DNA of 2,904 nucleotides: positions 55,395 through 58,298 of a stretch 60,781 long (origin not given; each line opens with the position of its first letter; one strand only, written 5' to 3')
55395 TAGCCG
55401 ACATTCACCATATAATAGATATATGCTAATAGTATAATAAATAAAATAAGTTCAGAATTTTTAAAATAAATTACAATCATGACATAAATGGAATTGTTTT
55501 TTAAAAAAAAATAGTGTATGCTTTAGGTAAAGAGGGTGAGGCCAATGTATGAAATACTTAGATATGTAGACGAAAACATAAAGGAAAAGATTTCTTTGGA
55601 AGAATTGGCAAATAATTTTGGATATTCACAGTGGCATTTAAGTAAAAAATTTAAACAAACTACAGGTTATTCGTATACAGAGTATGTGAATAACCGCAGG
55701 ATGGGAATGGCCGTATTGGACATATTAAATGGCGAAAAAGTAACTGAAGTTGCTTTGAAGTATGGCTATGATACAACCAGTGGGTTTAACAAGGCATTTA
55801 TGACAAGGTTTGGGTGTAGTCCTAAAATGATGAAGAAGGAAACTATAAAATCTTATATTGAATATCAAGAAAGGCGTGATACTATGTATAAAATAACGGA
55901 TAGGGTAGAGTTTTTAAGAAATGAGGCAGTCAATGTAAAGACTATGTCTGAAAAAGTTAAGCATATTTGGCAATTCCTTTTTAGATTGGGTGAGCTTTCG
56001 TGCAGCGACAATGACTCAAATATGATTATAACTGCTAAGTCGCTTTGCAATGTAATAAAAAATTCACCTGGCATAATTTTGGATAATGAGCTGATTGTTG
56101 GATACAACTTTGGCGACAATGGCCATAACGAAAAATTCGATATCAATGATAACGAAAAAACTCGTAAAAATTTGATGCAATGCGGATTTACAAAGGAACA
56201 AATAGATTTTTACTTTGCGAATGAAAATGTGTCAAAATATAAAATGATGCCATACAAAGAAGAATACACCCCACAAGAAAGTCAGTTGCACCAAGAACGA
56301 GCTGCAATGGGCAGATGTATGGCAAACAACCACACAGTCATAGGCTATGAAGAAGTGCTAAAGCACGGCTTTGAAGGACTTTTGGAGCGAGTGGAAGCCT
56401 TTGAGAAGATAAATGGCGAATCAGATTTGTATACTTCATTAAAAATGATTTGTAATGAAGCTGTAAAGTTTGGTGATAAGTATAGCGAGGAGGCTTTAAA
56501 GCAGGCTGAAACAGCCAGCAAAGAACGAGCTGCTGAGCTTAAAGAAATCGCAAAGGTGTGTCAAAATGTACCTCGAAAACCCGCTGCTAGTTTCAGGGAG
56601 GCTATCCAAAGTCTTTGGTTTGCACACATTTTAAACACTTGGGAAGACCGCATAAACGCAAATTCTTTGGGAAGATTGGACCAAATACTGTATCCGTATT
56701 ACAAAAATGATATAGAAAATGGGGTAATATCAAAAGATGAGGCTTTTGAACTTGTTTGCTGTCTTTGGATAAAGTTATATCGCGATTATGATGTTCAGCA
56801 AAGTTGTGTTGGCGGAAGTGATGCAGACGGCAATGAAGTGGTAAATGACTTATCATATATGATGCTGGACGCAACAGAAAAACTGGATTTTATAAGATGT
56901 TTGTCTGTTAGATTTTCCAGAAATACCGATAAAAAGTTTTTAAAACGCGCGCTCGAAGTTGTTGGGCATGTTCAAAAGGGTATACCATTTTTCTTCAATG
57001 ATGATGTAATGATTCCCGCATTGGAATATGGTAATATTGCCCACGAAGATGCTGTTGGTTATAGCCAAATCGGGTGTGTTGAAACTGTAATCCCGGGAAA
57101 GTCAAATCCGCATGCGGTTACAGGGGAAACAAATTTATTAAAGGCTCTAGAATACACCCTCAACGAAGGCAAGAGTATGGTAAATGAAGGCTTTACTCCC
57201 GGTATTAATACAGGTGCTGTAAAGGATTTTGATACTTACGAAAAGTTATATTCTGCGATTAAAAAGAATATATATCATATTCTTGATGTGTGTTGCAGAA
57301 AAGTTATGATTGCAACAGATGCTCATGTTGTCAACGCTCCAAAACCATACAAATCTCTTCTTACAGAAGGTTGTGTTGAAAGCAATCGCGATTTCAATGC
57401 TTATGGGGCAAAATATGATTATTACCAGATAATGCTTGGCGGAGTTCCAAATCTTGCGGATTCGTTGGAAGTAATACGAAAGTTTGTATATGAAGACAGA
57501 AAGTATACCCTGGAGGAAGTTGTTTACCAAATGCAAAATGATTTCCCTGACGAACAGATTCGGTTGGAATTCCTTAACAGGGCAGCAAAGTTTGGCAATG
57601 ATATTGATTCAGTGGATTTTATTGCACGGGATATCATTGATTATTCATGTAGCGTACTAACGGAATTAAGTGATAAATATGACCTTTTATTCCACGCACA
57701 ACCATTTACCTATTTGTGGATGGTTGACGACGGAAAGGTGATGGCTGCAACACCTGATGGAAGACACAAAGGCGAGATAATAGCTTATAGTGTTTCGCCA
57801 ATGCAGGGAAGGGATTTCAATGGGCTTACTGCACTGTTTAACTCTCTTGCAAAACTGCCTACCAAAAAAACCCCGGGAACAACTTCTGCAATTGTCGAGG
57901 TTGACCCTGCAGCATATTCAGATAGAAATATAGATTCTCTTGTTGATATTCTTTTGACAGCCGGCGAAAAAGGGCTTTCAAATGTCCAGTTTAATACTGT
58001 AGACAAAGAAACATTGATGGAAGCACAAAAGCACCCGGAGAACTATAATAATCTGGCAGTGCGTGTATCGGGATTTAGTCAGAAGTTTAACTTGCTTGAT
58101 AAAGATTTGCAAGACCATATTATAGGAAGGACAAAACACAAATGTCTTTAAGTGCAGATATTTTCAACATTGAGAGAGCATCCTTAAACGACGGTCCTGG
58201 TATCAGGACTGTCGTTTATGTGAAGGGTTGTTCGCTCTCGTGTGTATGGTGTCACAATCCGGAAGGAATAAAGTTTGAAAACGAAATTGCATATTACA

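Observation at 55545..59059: AraC/MarA-type DNA-binding domain fused in frame to a complete glycyl radical enzyme, followed by its own activase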

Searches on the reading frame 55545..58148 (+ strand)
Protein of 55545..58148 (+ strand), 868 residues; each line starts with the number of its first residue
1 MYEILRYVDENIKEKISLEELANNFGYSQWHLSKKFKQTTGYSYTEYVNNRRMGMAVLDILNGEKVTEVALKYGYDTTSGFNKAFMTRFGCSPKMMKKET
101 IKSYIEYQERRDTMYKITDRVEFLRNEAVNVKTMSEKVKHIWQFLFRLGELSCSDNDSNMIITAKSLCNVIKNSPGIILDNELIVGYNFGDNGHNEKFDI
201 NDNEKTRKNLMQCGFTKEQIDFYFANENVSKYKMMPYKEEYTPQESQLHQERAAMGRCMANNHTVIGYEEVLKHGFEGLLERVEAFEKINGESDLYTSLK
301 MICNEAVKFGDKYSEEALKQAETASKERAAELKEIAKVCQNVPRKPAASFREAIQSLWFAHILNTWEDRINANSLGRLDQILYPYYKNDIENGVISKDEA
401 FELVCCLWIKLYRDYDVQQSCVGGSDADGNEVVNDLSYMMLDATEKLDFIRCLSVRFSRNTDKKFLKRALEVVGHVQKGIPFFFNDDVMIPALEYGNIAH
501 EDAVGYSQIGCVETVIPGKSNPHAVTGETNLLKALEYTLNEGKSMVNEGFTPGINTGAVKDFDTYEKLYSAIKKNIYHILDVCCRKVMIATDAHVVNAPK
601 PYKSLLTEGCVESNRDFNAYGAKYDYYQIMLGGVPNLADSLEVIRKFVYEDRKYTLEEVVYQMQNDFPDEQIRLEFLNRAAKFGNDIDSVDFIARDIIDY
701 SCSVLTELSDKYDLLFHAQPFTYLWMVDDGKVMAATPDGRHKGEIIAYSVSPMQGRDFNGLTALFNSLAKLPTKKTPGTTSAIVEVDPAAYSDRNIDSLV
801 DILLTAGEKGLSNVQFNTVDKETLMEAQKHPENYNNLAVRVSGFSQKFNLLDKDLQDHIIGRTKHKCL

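Call 3: search_protein_families(library=pfam, proteins=[window:55545-58148:+], max_evalue=0.01)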
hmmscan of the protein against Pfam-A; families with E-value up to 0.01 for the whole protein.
window:55545-58148:+ (868 aa): 4 families
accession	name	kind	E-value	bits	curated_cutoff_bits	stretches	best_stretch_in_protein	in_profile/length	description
PF02901.20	PFL-like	-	3.3e-124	416.3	24.3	1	160-716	42-633/647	Pyruvate formate lyase-like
PF01228.26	Gly_radical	-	3e-24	86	22.2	1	749-849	4-106/106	Glycine radical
PF12833.13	HTH_18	-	9.6e-19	67.9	33.6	1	21-97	1-78/80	Helix-turn-helix domain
PF00165.29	HTH_AraC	-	6.1e-13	49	26.6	1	9-49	2-42/42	Bacterial regulatory helix-turn-helix proteins, AraC family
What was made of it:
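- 55545..55844 (+): MarA/Rob-type two-HTH DNA-binding domain (residues 1-100) of the fusion protein. Pfam HTH_18 and HTH_AraC score above their gathering cut-offs (call 3).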

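Call 4: search_protein_families(library=ncbifam, proteins=[window:55545-58148:+], max_evalue=0.001)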
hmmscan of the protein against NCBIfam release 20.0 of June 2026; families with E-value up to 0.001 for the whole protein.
window:55545-58148:+ (868 aa): 37 families (the best 25 are shown)
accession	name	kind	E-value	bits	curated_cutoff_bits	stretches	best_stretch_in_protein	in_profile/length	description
TIGR01774.1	PFL2-3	subfamily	1.7e-122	410.2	678.2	1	157-866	37-785/786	formate C-acetyltransferase/glycerol dehydratase family glycyl radical enzyme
NF043068.1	glycl_HYPD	equivalog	2.9e-108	362.9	1100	1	288-866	189-783/784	trans-4-hydroxy-L-proline dehydratase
TIGR04394.1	choline_CutC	equivalog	1e-100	338.5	1050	1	295-864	200-785/789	choline trimethylamine-lyase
NF007437.0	PRK09983.1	equivalog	1.8e-99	333.9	1109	1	261-866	154-764/765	formate C-acetyltransferase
NF048011.1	SfplDhtHpsGDes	equivalog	7.3e-96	322.2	1000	1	264-866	186-820/821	(2S)-3-sulfopropanediol dehydratase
NF048009.1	SfplDhtHpfGKleb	equivalog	4.6e-84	283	1000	1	261-864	182-821/824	(2S)-3-sulfopropanediol dehydratase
NF033718.1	indole_decarb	equivalog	1.8e-74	251.4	1100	2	267-667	228-644/868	indoleacetate decarboxylase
NF033715.1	glycyl_HPDL_Lrg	equivalog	2.2e-64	217.7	1150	2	258-667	222-678/901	4-hydroxyphenylacetate decarboxylase large subunit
TIGR01255.1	pyr_form_ly_1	equivalog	1.3e-31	109.8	994.2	1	322-867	207-743/744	formate C-acetyltransferase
NF038360.1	rad_fix_GrcA3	exception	3.6e-19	68.6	158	1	792-867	2-77/78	autonomous glycyl radical cofactor GrcA3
NF012144.2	ramA_TF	equivalog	3.9e-18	65.9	180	1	4-99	10-106/108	RamA family antibiotic efflux transcriptional regulator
TIGR04094.1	adjacent_YSIRK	equivalog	1.1e-16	60.9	200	1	3-95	289-381/383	YSIRK-targeted surface antigen transcriptional regulator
NF012228.1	RobA_TF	equivalog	1.2e-15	57.8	380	1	3-98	7-103/286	MDR efflux pump AcrAB transcriptional activator RobA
NF047455.1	TF_Staph_AryK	equivalog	6.7e-15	54.4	850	1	4-116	162-274/759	transcriptional regulator AryK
NF011701.0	PRK15121.1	equivalog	3.7e-14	52.9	426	1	3-98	9-105/289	MDR efflux pump AcrAB transcriptional activator RobA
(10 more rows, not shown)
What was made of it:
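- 55884..58151 (+): Glycyl radical enzyme (PFL2, eliminating type). It begins at the invariant boundary ATG, the predicted internal start of a 752-aa HTH-free isoform. Key codons: His263 at 56331-56333, Cys511 at 57075-57077, Glu513 at 57081-57083, Gly843 at 58071-58073. Pfam and NCBIfam matches (calls 3, 4).
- On Glycyl radical enzymes, PFL2/eliminating (dehydratase-lyase) clade: CutC scores 338 against 1050 (call 4).
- On Rob subfamily: RobA_TF scores 57.8 bits against a cut-off of 380 (call 4).
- Closest known: Rob. Different: The scores are far below the NCBIfam cut-offs for Rob, MarA, SoxS and RamA (call 4).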

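Call 5: find_homologous_proteins(query=window:55545-58148:+, max_evalue=1e-20)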
Query window:55545-58148:+ (868 aa): 1256 proteins with E <= 1e-20 among 8000 candidates; the best 120 are listed.
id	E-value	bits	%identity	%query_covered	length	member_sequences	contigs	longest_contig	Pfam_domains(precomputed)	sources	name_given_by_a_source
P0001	0.0e+0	2001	100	100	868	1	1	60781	PF12833.14,PF02901.21,PF00165.30,PF01228.27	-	-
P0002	0.0e+0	1389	68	100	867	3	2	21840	PF12833.14,PF02901.21,PF00165.30,PF01228.27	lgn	-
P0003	0.0e+0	1210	60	100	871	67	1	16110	PF12833.14,PF02901.21,PF00165.30,PF01228.27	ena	-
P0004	0.0e+0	1195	61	100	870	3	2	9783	PF12833.14,PF02901.21,PF00165.30,PF01228.27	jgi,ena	-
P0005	0.0e+0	1192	61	100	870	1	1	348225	PF12833.14,PF02901.21,PF00165.30,PF01228.27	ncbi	-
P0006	0.0e+0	1186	60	100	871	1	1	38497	PF12833.14,PF02901.21,PF00165.30,PF01228.27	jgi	-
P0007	0.0e+0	1184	60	100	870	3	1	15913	PF12833.14,PF02901.21,PF00165.30,PF01228.27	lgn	-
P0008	0.0e+0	1176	60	100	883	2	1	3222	PF12833.14,PF02901.21,PF00165.30,PF01228.27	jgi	-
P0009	0.0e+0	1174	60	100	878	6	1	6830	PF12833.14,PF02901.21,PF00165.30,PF01228.27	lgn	-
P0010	0.0e+0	1174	59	100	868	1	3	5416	PF12833.14,PF02901.21,PF00165.30,PF01228.27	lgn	-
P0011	0.0e+0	1173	58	100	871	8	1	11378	PF12833.14,PF02901.21,PF00165.30,PF01228.27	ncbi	-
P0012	0.0e+0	1173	60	100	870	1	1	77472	PF12833.14,PF02901.21,PF01228.27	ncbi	-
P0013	0.0e+0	1172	60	100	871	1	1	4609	PF12833.14,PF02901.21,PF00165.30,PF01228.27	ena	-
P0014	0.0e+0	1171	60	100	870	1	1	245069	PF12833.14,PF02901.21,PF00165.30,PF01228.27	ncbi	-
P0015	0.0e+0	1171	59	100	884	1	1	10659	PF12833.14,PF02901.21,PF00165.30,PF01228.27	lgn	-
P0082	0.0e+0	1127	58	100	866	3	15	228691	PF12833.14,PF02901.21,PF01228.27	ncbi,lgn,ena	-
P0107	0.0e+0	1117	57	100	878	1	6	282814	PF12833.14,PF02901.21,PF00165.30,PF01228.27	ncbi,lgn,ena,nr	ncbi:MAG: helix-turn-helix domain-containing protein [Clostridia bacterium]|nr:helix-turn-helix doma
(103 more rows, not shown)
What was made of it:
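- Checked: All 119 other top clusters (55-68% identity, 100% coverage, 848-892 aa) carry HTH_18 + PFL-like + Gly_radical (call 5).
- At least 120 clusters share the architecture (call 5).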

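Call 10: find_encoding_contigs(protein=P0005, flank=10000, max_places=2)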
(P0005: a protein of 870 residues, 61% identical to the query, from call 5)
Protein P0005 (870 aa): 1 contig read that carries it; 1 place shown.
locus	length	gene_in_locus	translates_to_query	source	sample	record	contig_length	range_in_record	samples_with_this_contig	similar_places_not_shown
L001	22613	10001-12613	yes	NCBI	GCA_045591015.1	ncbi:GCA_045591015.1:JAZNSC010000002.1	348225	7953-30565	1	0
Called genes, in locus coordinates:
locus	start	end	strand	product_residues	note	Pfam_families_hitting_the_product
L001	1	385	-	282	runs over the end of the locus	PF01261:AP_endonuc_2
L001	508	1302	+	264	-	PF02311:AraC_binding, PF07883:Cupin_2 (weak), PF00165:HTH_AraC, PF12833:HTH_18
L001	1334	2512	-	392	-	PF01545:Cation_efflux, PF16916:ZT_dimer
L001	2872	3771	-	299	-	PF01522:Polysacc_deac_1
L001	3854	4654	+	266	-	PF01522:Polysacc_deac_1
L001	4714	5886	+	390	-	PF13180:PDZ_2 (faint), PF17820:PDZ_6 (weak), PF05580:Peptidase_S55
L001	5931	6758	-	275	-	PF00165:HTH_AraC (weak), PF12833:HTH_18, PF00165:HTH_AraC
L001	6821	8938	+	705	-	PF02901:PFL-like, PF01228:Gly_radical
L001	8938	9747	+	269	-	PF13353:Fer4_12, PF04055:Radical_SAM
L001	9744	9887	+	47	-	PF05580:Peptidase_S55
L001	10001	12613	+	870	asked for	PF00165:HTH_AraC (faint), PF12833:HTH_18, PF02901:PFL-like, PF01228:Gly_radical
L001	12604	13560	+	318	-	PF13353:Fer4_12, PF12797:Fer4_2 (faint), PF12837:Fer4_6 (weak), PF13237:Fer4_10, PF12838:Fer4_7 (weak), PF13187:Fer4_9 (weak), PF14697:Fer4_21 (weak), PF04055:Radical_SAM, +2 more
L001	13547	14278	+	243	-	PF25182:NonGDSL (weak), PF00657:Lipase_GDSL, PF13472:Lipase_GDSL_2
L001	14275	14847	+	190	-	PF02502:LacAB_rpiB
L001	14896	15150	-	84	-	PF12833:HTH_18, PF00165:HTH_AraC (weak)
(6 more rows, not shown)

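Call 11: find_encoding_contigs(protein=P0107, flank=10000, max_places=2)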
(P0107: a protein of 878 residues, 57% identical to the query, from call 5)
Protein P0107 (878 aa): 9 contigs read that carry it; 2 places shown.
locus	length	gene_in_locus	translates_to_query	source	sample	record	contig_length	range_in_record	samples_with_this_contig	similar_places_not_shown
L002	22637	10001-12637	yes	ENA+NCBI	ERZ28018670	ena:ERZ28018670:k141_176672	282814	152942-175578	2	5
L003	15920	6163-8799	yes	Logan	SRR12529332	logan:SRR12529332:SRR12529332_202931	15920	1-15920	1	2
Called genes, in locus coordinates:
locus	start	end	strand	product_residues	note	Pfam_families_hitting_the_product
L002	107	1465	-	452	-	PF01554:MatE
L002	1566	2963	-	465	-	PF00682:HMGL-like, PF02436:PYC_OADA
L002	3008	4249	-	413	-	PF03977:OAD_beta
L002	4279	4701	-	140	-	-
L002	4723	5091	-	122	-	PF04277:OAD_gamma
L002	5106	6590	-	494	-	PF01039:Carboxyl_trans, PF03255:ACCA (weak)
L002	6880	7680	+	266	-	PF04909:Amidohydro_2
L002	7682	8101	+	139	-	PF12953:DUF3842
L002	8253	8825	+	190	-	PF07155:ECF-ribofla_trS (weak), PF09512:ThiW (weak), PF12822:ECF_trnsprt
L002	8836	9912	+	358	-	-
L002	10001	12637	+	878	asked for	PF00165:HTH_AraC (faint), PF12833:HTH_18, PF02901:PFL-like, PF01228:Gly_radical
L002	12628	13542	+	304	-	PF13353:Fer4_12, PF04055:Radical_SAM, PF12837:Fer4_6 (faint), PF00037:Fer4 (weak)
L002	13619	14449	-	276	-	PF01261:AP_endonuc_2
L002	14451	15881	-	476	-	PF09479:Flg_new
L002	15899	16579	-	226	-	PF00535:Glycos_transf_2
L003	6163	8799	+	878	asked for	PF00165:HTH_AraC (faint), PF12833:HTH_18, PF02901:PFL-like, PF01228:Gly_radical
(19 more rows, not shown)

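Call 12: find_encoding_contigs(protein=P0082, flank=10000, max_places=2)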
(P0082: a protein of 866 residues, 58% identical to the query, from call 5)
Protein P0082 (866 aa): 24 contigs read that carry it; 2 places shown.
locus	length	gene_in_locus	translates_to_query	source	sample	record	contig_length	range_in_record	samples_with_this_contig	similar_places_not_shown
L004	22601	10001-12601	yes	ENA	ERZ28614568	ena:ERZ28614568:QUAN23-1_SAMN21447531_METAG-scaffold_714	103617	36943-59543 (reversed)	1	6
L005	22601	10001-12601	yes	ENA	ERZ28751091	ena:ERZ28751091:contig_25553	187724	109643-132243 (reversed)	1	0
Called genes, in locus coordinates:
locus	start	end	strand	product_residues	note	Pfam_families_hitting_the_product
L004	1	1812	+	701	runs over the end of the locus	PF01436:NHL (faint), PF04893:Yip1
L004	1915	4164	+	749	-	PF18952:DUF5696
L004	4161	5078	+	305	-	PF00528:BPD_transp_1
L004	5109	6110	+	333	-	PF00528:BPD_transp_1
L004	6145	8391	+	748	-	PF01301:Glyco_hydro_35, PF02449:Glyco_hydro_42 (faint)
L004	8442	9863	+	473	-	PF13385:Laminin_G_3, PF04616:Glyco_hydro_43 (faint)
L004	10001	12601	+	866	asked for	PF12833:HTH_18, PF02901:PFL-like, PF01228:Gly_radical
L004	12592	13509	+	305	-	PF13353:Fer4_12 (faint), PF12797:Fer4_2 (weak), PF13237:Fer4_10, PF00037:Fer4 (weak), PF12837:Fer4_6 (weak), PF13187:Fer4_9 (weak), PF14697:Fer4_21, PF04055:Radical_SAM, +3 more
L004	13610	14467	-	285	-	PF00165:HTH_AraC (faint), PF12833:HTH_18, PF06445:GyrI-like, PF14526:Cass2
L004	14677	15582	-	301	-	-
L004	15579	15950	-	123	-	-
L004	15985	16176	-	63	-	-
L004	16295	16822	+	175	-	PF14278:TetR_C_8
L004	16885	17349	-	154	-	-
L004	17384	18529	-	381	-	PF07454:SpoIIP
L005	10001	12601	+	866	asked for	PF12833:HTH_18, PF02901:PFL-like, PF01228:Gly_radical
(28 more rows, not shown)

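Call 13: find_related_loci(query=A1, collection=genome_contigs, flank=8000)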
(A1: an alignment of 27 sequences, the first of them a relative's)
Query A1 (868 aa) in genome_contigs; peptide patterns used: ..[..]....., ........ (x = any residue, [..] = any of these).
254 stretches matched a pattern; 123 encode a relative of the query (tblastn E <= 1e-3); the best 80 are kept; 80 distinct loci.
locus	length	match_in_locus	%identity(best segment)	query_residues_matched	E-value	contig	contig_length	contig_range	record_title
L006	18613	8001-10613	60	1-868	0e+0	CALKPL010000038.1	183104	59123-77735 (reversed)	MAG TPA_asm: uncultured Clostridia bacterium isolate ERR912096_bin.105_CONCOCT_v1.1_MAG genome assembly, contig: ERZ8273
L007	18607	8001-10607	61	1-867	0e+0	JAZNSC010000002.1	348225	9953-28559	MAG: Congzhengia sp. isolate T1900044811_TS20190277.MAGScoT_cleanbin_000011 SGB_2786_k141_2572604, whole genome shotgun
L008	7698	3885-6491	59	1-868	0e+0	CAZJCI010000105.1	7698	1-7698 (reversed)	MAG TPA_asm: uncultured Oscillospiraceae bacterium isolate SRP225648_co1_971 genome assembly, contig: NODE_24317_length_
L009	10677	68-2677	60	1-868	0e+0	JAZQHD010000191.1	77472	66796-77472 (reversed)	MAG: Ructibacterium sp. isolate T1900044629_TS20190095.MAGScoT_cleanbin_000005 SGB_995_k141_152173, whole genome shotgun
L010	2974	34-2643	59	1-868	0e+0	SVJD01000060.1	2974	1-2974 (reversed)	MAG: Oscillospiraceae bacterium isolate SIG426 NODE_437948_length_2974_cov_5.684932, whole genome shotgun sequence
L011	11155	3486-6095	59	1-868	0e+0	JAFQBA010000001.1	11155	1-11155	MAG: Clostridia bacterium isolate RGIG1656 Goat_Cecum-1__c8087, whole genome shotgun sequence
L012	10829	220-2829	59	1-868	0e+0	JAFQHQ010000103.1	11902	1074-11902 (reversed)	MAG: Clostridia bacterium isolate RGIG1828 Goat_Cecum-5__c324312, whole genome shotgun sequence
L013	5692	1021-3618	58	1-868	0e+0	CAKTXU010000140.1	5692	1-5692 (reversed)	MAG: uncultured Eubacteriales bacterium isolate REFINED_METABAT215_SUBJECT_CONTIGS_1500_ASSEMBLY_K77_MERGED__Pilot_MoBio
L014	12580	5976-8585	58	1-868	0e+0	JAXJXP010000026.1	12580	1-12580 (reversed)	MAG: Clostridia bacterium isolate DOME_MAG_7129 7129_C0426_k141_283838, whole genome shotgun sequence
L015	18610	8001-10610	59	1-868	0e+0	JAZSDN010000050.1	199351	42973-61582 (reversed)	MAG: Clostridia bacterium isolate T1900044598_TS20190064.MAGScoT_cleanbin_000004 SGB_673_k141_1680320, whole genome shot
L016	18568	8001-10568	59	1-868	0e+0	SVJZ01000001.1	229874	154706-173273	MAG: Oscillospiraceae bacterium isolate SIG448 NODE_690_length_229874_cov_1.856503, whole genome shotgun sequence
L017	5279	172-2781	59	1-868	0e+0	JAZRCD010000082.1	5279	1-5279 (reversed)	MAG: Ructibacterium sp. isolate T1900045120_TC20190114.MAGScoT_cleanbin_000020 SGB_4831_k141_1346001, whole genome shotg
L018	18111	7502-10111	58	1-868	0e+0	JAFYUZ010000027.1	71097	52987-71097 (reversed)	MAG: Clostridia bacterium isolate RGIG7446 Water_buffalos_Colon-1__c187543, whole genome shotgun sequence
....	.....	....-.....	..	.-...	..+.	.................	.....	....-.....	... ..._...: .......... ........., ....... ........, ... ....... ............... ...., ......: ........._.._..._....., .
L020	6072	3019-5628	57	1-868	0e+0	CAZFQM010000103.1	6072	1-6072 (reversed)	MAG TPA_asm: uncultured Oscillospiraceae bacterium isolate SRP313737_co1_4 genome assembly, contig: NODE_18239_length_60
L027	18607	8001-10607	58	1-868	0e+0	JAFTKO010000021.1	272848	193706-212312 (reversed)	MAG: Clostridia bacterium isolate RGIG3903 Roe_deer_Cecum-2__c1988, whole genome shotgun sequence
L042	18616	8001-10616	54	1-868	0e+0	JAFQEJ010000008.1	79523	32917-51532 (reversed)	MAG: Clostridia bacterium isolate RGIG1743 Goat_Cecum-3__c134733, whole genome shotgun sequence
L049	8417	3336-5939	54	1-868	0e+0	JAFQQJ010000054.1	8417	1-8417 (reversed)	MAG: Clostridia bacterium isolate RGIG2055 Goat_Colon-2__c645858, whole genome shotgun sequence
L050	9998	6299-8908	54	1-866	0e+0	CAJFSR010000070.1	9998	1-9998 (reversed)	Candidatus Neochristensenella gallicola isolate Chicken_24_mag_190 genome assembly, contig: MAGpy_11413_24_idba_bin_190_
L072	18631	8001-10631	55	1-868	0e+0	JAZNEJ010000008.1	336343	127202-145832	MAG: Eubacteriales bacterium isolate T1900044722_TS20190188.MAGScoT_cleanbin_000005 SGB_1910_k141_2541906, whole genome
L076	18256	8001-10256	54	108-865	0e+0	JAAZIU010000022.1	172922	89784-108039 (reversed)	MAG: Clostridiales bacterium isolate AS21ysBPME_12 145433_AS21, whole genome shotgun sequence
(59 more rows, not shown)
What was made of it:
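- Tried and rejected: Rejected, because the junction is conserved in at least 120 clusters and about 58 genomes (calls 5, 13).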
